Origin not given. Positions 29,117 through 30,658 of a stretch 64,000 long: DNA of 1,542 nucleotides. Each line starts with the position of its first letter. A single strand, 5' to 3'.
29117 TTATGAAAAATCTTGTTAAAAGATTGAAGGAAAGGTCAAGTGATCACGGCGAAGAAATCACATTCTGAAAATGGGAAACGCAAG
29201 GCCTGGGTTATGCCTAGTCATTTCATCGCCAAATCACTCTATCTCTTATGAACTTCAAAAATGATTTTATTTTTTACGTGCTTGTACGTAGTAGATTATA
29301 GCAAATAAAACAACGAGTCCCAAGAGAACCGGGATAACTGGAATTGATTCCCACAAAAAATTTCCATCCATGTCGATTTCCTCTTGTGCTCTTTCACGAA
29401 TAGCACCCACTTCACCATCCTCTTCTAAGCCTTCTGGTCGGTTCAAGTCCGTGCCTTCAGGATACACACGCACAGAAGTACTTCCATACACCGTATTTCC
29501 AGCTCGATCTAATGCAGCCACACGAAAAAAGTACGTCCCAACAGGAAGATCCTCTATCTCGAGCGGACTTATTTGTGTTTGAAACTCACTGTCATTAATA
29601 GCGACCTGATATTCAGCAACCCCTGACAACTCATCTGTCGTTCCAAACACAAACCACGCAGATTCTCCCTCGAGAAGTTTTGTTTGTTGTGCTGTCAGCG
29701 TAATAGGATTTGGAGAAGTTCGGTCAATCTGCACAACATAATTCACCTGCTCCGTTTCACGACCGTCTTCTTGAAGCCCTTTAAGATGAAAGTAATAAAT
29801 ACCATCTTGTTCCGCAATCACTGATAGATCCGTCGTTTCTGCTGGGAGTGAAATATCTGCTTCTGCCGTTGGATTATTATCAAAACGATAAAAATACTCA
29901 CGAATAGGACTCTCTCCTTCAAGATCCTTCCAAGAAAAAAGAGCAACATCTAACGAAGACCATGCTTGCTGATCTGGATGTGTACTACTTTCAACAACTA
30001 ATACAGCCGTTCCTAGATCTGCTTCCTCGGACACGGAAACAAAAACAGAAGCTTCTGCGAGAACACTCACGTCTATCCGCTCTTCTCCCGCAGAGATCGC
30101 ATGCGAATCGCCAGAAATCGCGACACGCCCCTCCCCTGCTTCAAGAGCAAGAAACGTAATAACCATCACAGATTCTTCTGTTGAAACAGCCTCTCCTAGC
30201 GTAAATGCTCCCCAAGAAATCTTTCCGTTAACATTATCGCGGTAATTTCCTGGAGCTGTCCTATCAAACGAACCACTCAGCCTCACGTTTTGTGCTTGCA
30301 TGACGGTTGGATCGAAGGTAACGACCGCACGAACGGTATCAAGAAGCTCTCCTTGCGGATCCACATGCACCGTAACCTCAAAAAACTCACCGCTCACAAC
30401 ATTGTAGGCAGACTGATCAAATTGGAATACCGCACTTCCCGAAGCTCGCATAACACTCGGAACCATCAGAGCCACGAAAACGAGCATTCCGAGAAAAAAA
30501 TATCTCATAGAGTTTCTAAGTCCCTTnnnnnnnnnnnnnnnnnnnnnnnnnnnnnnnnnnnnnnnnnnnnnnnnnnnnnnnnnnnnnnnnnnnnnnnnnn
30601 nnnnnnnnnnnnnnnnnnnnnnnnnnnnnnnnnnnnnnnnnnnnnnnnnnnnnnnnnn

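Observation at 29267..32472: Cohesin / dockerin / cohesin gene trio: a possible non-cellulosomal protein-docking pair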

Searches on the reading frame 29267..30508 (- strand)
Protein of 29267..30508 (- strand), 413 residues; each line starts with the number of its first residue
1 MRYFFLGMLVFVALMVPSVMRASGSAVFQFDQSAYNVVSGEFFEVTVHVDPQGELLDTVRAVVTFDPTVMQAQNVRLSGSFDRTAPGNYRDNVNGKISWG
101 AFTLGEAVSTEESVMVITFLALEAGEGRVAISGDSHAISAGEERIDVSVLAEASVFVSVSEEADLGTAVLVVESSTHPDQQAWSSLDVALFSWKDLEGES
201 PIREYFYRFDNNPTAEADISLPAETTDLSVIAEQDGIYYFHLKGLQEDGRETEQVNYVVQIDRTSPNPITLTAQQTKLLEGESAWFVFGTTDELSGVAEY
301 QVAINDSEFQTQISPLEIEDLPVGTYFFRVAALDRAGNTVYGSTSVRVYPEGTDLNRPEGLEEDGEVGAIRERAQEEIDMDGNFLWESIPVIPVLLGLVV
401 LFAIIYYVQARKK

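Call 3: search_protein_families(library=pfam, proteins=[window:29267-30508:-], max_evalue=1)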
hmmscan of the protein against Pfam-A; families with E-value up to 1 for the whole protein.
window:29267-30508:- (413 aa): 5 families
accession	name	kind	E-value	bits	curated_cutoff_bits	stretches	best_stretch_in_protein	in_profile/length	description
PF00963.24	Cohesin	-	1.5e-05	25.7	24.1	1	39-142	12-122/139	Cohesin domain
PF22352.2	K319L-like_PKD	-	0.0013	19.1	27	1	314-348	50-84/84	K319L-like, PKD domain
PF07495.19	Y_Y_Y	-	0.053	13.9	26.6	0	317-348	31-62/65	Y_Y_Y domain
PF16655.11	PhoD_N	-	0.13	13.2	30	0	151-213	26-80/90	PhoD-like phosphatase, N-terminal domain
PF16974.11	NAR2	-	0.15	12.1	26.6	1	319-345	99-126/142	High-affinity nitrate transporter accessory, Ig-like domain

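Call 4: search_protein_families(library=ncbifam, proteins=[window:29267-30508:-], max_evalue=1)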
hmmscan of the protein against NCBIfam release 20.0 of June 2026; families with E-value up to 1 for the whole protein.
window:29267-30508:- (413 aa): 4 families
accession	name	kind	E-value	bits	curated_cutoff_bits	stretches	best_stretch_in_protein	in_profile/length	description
NF047446.1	barrel_OmpL47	domain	1.2e-07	32.1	40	1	288-339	9-58/68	OmpL47-type beta-barrel domain-containing protein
NF047441.1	Lepto_OmpL47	equivalog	0.00029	20.6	250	1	234-343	111-224/336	multi-beta-barrel domain surface protein OmpL47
NF033510.3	Ca_tandemer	repeat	0.002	18.5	50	1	259-339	13-95/96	Ca2+-stabilized repeat-containing adhesin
NF002969.0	PRK03643.1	subfamily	0.036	12.7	359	1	222-292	53-121/482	tagaturonate reductase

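Call 29: search_solved_structures(query=A2, max_evalue=1, show_alignments=1)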
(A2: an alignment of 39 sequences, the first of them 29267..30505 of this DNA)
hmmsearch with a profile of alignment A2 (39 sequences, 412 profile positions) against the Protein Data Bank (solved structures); distinct sequences matched with E-value up to 1: 9.
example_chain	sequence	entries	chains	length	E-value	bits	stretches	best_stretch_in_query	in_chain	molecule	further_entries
6bt9_A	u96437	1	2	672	2e-07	33.2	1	262-356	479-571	Chitinase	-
8pn5_A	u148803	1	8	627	0.0001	24.3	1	277-365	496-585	DUF3472 domain-containing protein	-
8pn3_A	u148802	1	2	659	0.00011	24.2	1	278-365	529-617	DUF3472 domain-containing protein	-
8pmu_A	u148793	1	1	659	0.00011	24.2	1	278-365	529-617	DUF3472 domain-containing protein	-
1k85_A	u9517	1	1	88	0.0013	20.6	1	271-348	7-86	CHITINASE A1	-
2yn3_A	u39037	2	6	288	0.0022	19.9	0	319-342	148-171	PUTATIVE INNER MEMBRANE PROTEIN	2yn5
6nz0_Z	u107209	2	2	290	0.029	16.2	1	165-352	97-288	Dyslexia-associated protein KIAA0319-like protein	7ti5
8q6t_I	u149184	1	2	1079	0.036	15.9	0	186-251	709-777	Titin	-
5iuc_A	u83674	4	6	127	0.26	13.1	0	321-346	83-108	Platelet binding protein GspB | Platelet binding protein GspB - Siglec domain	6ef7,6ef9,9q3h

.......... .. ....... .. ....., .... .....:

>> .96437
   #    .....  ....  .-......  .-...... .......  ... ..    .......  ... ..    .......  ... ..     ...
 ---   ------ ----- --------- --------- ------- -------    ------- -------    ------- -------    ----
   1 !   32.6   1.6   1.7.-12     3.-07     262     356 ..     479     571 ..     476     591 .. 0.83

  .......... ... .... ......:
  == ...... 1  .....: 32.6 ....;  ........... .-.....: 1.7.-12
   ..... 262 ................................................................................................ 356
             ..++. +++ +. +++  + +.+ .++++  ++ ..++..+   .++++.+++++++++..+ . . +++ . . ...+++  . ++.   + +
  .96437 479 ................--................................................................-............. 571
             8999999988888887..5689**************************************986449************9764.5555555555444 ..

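Call 32: search_protein_families(library=pfam, alignment_id=A2, max_evalue=0.01)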
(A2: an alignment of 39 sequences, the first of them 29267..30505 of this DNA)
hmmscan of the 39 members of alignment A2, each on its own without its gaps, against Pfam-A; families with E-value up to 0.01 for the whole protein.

A. member 1, window:29267-30505:- (412 aa): 2 families
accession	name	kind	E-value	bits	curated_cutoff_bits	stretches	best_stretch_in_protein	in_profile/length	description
PF00963.24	Cohesin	-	1.5e-05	25.7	24.1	1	38-141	12-122/139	Cohesin domain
PF22352.2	K319L-like_PKD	-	0.0013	19.2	27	0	313-347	50-84/84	K319L-like, PKD domain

B. families by the number of members that match (of 39 scanned): 6 families
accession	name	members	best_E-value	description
PF00963.24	Cohesin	25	4.7e-08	Cohesin domain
PF22352.2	K319L-like_PKD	17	2.4e-05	K319L-like, PKD domain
PF00041.27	fn3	11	3e-06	Fibronectin type III domain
PF19077.6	Big_13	9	7.7e-07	Bacterial Ig-like domain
PF07495.19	Y_Y_Y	5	2.6e-06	Y_Y_Y domain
PF04151.21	PPC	3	0.0032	Bacterial pre-peptidase C-terminal domain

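Call 48: find_homologous_proteins(query=window:29267-30508:-)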
Query window:29267-30508:- (413 aa): 92 proteins with E <= 0.001 among 8000 candidates.
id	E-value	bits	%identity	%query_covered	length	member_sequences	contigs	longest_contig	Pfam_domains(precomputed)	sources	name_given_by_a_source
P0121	4.9e-262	886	100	98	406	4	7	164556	PF00963.25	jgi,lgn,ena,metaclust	metaclust:\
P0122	8.9e-150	517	57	100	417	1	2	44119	-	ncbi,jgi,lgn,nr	ncbi:hypothetical protein HQ487_04300 [Candidatus Uhrbacteria bacterium]|nr:hypothetical protein [Ca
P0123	7.1e-148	511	57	100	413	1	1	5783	PF22352.3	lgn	-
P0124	1.6e-137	476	55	100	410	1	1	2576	-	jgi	jgi:hypothetical protein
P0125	1.1e-136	474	57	100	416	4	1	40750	-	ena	-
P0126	7.3e-136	471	55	100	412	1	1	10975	-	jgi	jgi:hypothetical protein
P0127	1.2e-135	470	57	100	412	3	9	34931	-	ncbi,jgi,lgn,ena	-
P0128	1.4e-135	470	55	100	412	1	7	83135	-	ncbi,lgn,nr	ncbi:hypothetical protein HY631_00735 [Candidatus Uhrbacteria bacterium]|nr:hypothetical protein [Ca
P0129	3.1e-135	469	55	100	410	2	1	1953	-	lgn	-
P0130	3.7e-134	465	55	100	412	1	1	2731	PF22352.3,PF00963.25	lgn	-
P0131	6.3e-134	465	56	99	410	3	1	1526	-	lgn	-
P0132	7.1e-134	464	55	100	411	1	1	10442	PF00963.25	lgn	-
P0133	1.8e-133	463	55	100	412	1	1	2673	-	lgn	-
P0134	2.5e-133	463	54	100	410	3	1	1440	PF00963.25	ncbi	-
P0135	8.0e-133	461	53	100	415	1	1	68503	PF00963.25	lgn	-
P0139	1.0e-131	457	53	100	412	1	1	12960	PF22352.3,PF00963.25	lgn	-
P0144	3.0e-128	446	54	100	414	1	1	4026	PF22352.3,PF00963.25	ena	-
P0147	2.2e-126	440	51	100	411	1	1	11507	PF00963.25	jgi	jgi:hypothetical protein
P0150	2.2e-124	433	53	89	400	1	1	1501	PF00963.25,PF00041.28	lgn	-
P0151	6.2e-124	432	52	100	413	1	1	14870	PF00963.25,PF00041.28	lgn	-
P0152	1.4e-123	431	49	100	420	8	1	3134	PF00963.25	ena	-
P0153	1.7e-123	430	51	96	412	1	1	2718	PF00963.25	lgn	-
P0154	2.4e-123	430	51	100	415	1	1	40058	PF00963.25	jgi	jgi:hypothetical protein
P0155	1.0e-122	428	53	90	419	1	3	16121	PF00963.25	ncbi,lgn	-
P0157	5.1e-121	422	52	100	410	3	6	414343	PF00963.25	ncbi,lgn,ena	-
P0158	6.9e-121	422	50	100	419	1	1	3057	PF00963.25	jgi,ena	-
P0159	9.3e-121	421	49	100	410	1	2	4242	PF00963.25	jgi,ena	jgi:hypothetical protein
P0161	3.2e-120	419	48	100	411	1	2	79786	PF00963.25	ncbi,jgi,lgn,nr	ncbi:MAG: hypothetical protein HQ488_00185 [Parcubacteria group bacterium]|nr:hypothetical protein [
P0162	8.2e-119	415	49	97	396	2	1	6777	PF00963.25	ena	-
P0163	2.9e-118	413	52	90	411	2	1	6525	PF00963.25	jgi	jgi:hypothetical protein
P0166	9.4e-117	408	49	100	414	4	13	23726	PF00963.25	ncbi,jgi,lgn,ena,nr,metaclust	ncbi:hypothetical protein HOI18_04800 [Candidatus Uhrbacteria bacterium]|jgi:hypothetical protein|nr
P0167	1.9e-116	407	50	98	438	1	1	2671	PF00963.25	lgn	-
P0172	6.8e-114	399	48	100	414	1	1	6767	PF00963.25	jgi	jgi:LPXTG-motif cell wall-anchored protein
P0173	1.0e-111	391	48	100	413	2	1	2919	PF00963.25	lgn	-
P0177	3.7e-105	370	50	92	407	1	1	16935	PF00963.25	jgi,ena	jgi:hypothetical protein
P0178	6.4e-105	369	45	100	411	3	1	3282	PF00963.25,PF00041.28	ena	-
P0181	4.9e-104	366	46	96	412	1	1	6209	PF00963.25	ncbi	-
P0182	1.2e-102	362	47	99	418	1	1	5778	PF00963.25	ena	-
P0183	7.2e-102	359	47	90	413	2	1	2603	PF00963.25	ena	-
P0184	2.3e-101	357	44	99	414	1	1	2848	PF00963.25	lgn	-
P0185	1.6e-100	355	46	96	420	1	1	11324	PF00963.25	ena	-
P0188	6.0e-99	349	45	91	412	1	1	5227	PF00963.25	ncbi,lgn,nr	ncbi:hypothetical protein HZA85_00780 [Candidatus Uhrbacteria bacterium]|nr:hypothetical protein [Ca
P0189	7.4e-99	349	44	99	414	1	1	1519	PF00963.25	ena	-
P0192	1.6e-97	345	42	100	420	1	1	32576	PF00963.25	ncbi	-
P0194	1.6e-96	341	43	100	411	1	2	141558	PF00963.25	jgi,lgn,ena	-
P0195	1.4e-93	332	41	100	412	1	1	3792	PF00963.25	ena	-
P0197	1.6e-83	299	39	100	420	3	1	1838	PF00963.25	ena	-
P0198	6.2e-78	280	40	99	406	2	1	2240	PF00963.25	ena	-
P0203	3.3e-25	107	28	83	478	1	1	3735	PF00963.25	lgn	-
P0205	9.8e-14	69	26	80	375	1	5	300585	-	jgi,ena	jgi:hypothetical protein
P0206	8.4e-13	66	24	81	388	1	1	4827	PF00963.25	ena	-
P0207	1.0e-12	66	27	60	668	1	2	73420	PF07495.20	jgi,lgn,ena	-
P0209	2.0e-10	58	23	89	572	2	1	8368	PF19077.7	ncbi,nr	ncbi:MAG: hypothetical protein KAZ30_00715 [Candidatus Magasanikbacteria bacterium]|nr:hypothetical 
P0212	1.1e-8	52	26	72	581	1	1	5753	PF00963.25,PF19077.7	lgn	-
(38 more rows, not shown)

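Call 59: predict_structure(alignment_id=A4)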
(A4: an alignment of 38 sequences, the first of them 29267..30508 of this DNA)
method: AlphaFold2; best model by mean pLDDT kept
length: 413 residues; sequences in the alignment: 38
mean_pLDDT: 88.6   pTM: 0.59
mean pLDDT of the five models: 88.6, 87.5, 86.9, 86.3, 85.7
residues with pLDDT >= 90: 291; 70-90: 76; 50-70: 36; < 50: 10
segments of 3 or more residues with pLDDT < 50: 386-388
pLDDT, mean of each block of 10 residues (from residue 1): 83 66 84 93 96 95 97 92 91 95 92 96 93 94 90 93 72 91 95 87 96 96 96 97 95 94 95 90 93 93 93 93 95 95 95 73 63 68 50 82 90 63
secondary structure, 60 per line:
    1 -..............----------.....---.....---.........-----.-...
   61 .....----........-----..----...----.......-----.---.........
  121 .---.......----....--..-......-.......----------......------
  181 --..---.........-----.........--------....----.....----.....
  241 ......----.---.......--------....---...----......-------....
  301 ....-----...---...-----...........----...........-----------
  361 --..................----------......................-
elements in order: H2-15 E26-30 E34-38 E42-50 E58-65 E70-77 E89-91 E96-102 E112-121 E125-131 E136-139 E145-150 E152-158 E169-174 E188-196 E202-210 E219-222 E227-231 E236-246 E255-261 E270-273 E277-279 E284-289 E297-304 E310-312 E316-318 E324-334 E339-349 H363-380 H391-412

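Call 61: fold_search(model_id=the predicted structure, library=pdb)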
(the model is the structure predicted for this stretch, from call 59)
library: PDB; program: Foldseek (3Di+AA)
matches with E <= 10: 1951; with E <= 0.001: 366
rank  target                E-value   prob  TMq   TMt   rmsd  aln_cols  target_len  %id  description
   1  2w1n                  4.3e-11  1.00  0.28  0.49  18.9       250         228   12  cohesin and fibronectin type-III double module construct from the Clostridium perfringens glycoside hydrolase GH84C (released 2009-02-03)
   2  3lso_A                8.5e-11  1.00  0.22  0.21  26.3       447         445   11  Crystal structure of Putative membrane anchored protein from Corynebacterium diphtheriae (released 2010-02-23)
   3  2yn5_A                6.5e-09  1.00  0.31  0.44  24.0       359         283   12  Structural insight into the giant calcium-binding adhesin SiiE: implications for the adhesion of Salmonella enterica t (released 2013-04-03)
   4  8t2v_A                7.6e-09  1.00  0.19  0.10  25.6       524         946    8  Cryo-EM Structures of Full-length Integrin alphaIIbbeta3 in Native Lipids (released 2023-07-26)
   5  9qk2_F                8.4e-09  1.00  0.25  0.18  14.1       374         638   10  Structure of the Complement classical and lectin pathway C3 convertase in complex with substrate C3 (released 2025-12-24)
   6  2yn3_A                1.0e-08  1.00  0.36  0.53  22.5       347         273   12  Structural insight into the giant calcium-binding adhesin SiiE: implications for the adhesion of Salmonella enterica t (released 2013-04-03)
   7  2qki_A                1.2e-08  1.00  0.22  0.17  14.5       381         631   12  Human C3c in complex with the inhibitor compstatin (released 2007-08-14)
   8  9sv8_B                1.4e-08  1.00  0.23  0.17  14.8       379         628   12  Herpes simplex virus 2 delta28-73 glycoprotein C ectodomain in complex with C3b (released 2025-12-10)
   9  3t4a_A                1.7e-08  1.00  0.24  0.17  13.4       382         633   12  Structure of a truncated form of Staphylococcal Complement Inhibitor B bound to human C3c at 3.4 Angstrom resolution (released 2011-11-23)
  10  2yn3_C                1.9e-08  1.00  0.36  0.51  23.1       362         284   11  Structural insight into the giant calcium-binding adhesin SiiE: implications for the adhesion of Salmonella enterica t (released 2013-04-03)
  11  6rur_A                2.1e-08  1.00  0.23  0.17  14.8       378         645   13  Structure of the SCIN stabilized C3bBb convertase bound to properdin (released 2019-08-21)
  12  5fo7_A                2.1e-08  1.00  0.23  0.16  14.7       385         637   11  Crystal Structure of Human Complement C3b at 2.8 Angstrom resolution (released 2016-04-06)
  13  7qiv_A                2.8e-08  1.00  0.23  0.17  14.5       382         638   12  Structure of human C3b in complex with the EWE nanobody (released 2022-02-16)
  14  9ro7_A                4.4e-08  1.00  0.21  0.26  23.6       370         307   10  Crystal structure of human CD22 Ig domains 1-3 in complex with modified sialoside 7-012 (released 2025-12-10)
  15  2yn5_B                4.9e-08  1.00  0.33  0.46  23.6       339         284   11  Structural insight into the giant calcium-binding adhesin SiiE: implications for the adhesion of Salmonella enterica t (released 2013-04-03)
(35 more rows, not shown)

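Call 79: find_encoding_contigs(protein=P0205, flank=8000, max_places=1)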
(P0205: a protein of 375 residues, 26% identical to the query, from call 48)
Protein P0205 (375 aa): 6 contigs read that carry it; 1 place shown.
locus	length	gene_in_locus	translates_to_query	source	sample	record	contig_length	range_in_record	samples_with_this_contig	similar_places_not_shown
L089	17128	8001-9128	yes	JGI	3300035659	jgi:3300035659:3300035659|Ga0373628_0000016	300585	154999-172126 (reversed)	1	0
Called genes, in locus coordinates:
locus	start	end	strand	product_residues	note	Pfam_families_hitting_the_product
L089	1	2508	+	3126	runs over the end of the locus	-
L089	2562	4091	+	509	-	PF13366:PDDEXK_3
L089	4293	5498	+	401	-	-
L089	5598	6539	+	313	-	-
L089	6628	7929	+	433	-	PF00404:Dockerin_1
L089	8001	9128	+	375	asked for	-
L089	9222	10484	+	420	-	PF00963:Cohesin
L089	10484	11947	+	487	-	PF00963:Cohesin (weak)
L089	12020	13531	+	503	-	PF00091:Tubulin, PF13809:Tubulin_2 (faint), PF12327:FtsZ_C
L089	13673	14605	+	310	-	PF00483:NTP_transferase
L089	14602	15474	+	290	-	PF01256:Carb_kinase, PF02110:HK (weak), PF08543:Phos_pyr_kin (weak)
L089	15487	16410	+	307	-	PF00892:EamA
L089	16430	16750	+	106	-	-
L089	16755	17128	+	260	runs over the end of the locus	PF19927:DUF6390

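Call 80: find_encoding_contigs(protein=P0209, flank=8000, max_places=1)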
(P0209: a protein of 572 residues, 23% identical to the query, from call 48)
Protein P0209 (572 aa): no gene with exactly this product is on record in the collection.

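Call 81: find_encoding_contigs(protein=P0207, flank=8000, max_places=1)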
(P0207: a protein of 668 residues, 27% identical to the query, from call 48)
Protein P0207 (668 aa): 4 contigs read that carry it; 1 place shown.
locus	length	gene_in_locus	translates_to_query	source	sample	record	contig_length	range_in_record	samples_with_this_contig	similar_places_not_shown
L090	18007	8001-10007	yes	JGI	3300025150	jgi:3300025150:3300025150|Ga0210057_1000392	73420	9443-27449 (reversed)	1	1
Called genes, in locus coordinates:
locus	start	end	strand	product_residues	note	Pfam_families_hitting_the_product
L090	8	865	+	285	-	PF13365:Trypsin_2 (weak)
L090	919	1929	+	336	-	PF01207:Dus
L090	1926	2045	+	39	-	-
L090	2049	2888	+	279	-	PF17159:MASE3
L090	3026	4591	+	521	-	-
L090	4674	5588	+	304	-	-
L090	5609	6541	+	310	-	-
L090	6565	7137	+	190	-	PF00404:Dockerin_1 (weak)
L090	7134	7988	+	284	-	-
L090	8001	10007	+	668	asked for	PF07495:Y_Y_Y (faint)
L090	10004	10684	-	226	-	PF03167:UDG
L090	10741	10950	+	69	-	-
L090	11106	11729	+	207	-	PF12705:PDDEXK_1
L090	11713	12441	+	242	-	PF20260:PUA_4 (faint), PF04452:Methyltrans_RNA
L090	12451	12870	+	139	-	PF00892:EamA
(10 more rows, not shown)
